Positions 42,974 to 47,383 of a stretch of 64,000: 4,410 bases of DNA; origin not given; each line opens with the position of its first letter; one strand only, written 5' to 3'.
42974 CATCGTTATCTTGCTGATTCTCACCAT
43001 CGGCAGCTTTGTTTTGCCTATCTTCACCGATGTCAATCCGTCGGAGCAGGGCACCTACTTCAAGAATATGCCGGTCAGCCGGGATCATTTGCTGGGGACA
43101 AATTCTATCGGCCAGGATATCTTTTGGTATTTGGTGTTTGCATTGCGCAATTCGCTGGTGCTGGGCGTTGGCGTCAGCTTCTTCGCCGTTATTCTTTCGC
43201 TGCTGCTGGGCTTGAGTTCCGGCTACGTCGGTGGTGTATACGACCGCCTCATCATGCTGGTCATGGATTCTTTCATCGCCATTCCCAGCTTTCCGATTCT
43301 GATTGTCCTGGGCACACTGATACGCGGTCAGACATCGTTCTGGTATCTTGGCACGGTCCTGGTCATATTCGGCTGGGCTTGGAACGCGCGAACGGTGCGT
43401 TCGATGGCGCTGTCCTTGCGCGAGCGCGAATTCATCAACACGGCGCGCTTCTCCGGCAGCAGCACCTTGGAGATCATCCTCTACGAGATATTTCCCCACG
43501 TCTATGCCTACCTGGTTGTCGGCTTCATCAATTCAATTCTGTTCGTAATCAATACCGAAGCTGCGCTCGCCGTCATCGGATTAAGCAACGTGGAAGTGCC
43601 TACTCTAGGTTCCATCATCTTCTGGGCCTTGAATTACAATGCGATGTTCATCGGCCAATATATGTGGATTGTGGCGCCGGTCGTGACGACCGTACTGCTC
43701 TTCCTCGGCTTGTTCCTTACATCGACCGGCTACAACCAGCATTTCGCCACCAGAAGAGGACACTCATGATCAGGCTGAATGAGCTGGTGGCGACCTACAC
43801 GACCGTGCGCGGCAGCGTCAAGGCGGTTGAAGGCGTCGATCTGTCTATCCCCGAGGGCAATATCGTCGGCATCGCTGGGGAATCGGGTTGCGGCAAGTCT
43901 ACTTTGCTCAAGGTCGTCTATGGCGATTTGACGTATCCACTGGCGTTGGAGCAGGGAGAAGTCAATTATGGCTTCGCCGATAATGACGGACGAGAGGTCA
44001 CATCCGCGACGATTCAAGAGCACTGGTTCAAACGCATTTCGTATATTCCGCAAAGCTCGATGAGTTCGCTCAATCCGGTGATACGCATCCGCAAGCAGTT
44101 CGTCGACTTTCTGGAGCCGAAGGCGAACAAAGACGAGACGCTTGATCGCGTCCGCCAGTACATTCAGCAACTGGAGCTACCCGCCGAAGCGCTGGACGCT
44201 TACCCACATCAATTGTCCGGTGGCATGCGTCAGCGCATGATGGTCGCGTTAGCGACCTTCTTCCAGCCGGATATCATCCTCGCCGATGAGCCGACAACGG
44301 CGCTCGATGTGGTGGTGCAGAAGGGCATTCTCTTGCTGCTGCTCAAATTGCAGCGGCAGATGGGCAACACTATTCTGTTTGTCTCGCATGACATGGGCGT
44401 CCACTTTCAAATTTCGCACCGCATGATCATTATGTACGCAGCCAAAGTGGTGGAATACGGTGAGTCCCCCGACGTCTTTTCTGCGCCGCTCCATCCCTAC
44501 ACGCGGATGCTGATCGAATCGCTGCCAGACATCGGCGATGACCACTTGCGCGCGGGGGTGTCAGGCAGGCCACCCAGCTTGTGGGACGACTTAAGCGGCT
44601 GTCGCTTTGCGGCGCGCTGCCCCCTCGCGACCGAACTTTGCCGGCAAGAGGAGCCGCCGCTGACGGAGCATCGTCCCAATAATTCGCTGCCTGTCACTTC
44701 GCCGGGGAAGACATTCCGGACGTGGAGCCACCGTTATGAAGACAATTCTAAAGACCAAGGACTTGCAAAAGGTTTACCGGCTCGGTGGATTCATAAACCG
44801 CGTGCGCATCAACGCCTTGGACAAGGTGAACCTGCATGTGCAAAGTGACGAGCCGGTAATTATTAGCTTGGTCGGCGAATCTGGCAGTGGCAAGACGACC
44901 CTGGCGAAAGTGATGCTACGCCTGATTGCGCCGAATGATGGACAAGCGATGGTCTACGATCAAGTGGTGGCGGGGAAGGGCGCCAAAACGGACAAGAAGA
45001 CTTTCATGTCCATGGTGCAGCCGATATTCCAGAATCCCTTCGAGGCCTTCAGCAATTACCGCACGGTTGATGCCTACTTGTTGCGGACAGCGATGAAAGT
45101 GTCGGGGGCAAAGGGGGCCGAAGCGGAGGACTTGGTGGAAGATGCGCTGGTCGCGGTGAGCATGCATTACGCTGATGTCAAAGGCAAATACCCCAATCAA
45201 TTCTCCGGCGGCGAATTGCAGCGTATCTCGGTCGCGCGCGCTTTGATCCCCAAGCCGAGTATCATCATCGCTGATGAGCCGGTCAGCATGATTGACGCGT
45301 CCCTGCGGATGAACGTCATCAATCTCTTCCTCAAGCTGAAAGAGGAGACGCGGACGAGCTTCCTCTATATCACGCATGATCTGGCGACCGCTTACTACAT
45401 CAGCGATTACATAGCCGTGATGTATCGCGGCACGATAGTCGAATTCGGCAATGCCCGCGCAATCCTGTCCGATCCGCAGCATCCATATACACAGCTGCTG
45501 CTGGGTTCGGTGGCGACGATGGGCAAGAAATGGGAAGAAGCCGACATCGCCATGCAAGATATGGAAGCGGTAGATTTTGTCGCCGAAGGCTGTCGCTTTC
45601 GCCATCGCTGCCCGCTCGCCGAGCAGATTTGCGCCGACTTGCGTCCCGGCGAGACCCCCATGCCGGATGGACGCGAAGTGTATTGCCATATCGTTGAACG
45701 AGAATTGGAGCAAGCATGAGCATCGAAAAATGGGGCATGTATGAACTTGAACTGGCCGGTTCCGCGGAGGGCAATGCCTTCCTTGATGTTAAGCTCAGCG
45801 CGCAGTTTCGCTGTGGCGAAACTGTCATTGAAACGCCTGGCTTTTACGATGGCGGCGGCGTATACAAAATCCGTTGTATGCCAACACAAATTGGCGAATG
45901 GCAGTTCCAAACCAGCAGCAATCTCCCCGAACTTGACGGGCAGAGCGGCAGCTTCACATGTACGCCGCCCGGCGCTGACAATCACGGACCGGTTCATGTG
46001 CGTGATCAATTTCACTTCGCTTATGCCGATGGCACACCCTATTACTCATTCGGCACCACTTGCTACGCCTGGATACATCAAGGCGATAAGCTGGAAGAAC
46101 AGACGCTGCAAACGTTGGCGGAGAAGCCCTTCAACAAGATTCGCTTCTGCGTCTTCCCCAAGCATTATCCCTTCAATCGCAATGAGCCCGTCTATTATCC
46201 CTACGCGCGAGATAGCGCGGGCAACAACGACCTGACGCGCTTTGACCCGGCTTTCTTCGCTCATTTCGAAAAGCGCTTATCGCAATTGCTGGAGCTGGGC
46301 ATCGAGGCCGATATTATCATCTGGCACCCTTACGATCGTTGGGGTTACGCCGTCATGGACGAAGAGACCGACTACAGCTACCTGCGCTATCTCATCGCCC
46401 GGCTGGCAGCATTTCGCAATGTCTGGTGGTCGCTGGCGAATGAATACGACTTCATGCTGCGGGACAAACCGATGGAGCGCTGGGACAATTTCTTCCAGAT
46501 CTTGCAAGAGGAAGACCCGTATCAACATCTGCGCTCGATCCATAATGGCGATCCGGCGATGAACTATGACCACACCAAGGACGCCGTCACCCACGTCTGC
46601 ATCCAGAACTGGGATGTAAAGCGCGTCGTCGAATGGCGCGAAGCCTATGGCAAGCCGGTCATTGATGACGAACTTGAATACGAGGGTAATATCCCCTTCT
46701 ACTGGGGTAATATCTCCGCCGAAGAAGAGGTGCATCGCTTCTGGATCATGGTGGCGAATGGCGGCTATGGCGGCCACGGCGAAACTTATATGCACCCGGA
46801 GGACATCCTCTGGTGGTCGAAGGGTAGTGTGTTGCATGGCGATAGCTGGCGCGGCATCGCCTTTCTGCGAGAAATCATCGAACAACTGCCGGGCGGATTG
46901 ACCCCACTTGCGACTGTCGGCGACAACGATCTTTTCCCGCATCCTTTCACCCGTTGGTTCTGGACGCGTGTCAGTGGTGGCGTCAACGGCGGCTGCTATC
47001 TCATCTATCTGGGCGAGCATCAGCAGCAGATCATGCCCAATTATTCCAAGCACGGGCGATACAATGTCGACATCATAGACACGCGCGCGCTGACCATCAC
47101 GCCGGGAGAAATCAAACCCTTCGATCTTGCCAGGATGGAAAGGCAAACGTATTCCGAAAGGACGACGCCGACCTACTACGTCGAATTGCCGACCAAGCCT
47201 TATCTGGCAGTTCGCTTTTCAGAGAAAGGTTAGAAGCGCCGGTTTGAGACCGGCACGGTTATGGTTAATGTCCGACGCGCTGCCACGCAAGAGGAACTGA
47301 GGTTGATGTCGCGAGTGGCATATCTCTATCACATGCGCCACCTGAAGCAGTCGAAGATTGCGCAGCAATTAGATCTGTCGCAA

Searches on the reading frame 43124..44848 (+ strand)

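Call 87: search_protein_families(library=pfam, proteins=[window:43124-44848:+], max_evalue=0.00001)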
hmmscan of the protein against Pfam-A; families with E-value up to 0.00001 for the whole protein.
window:43124-44848:+ (574 aa): 2 families
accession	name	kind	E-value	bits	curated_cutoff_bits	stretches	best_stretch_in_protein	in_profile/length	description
PF00005.33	ABC_tran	-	1.7e-27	97.1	25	1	236-392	2-137/137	ABC transporter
PF08352.17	oligo_HPY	-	9.7e-18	64.8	27.1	1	443-506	1-65/65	Oligopeptide/dipeptide transporter, C-terminal region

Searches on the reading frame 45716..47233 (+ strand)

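Call 87: search_protein_families(library=pfam, proteins=[window:45716-47233:+], max_evalue=0.00001)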
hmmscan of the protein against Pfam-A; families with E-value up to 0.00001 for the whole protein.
window:45716-47233:+ (505 aa): 3 families
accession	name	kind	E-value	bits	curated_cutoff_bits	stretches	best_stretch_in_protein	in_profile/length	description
PF16586.11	DUF5060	-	1.2e-20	74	27.2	1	3-69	2-70/70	Domain of unknown function (DUF5060)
PF13204.13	Apiosidase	-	1.3e-18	68.1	26.5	1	100-361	6-279/320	Apiosidase-like, catalytic domain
PF18310.7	DUF5605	-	1.6e-09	38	25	1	416-501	1-72/73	Domain of unknown function (DUF5605)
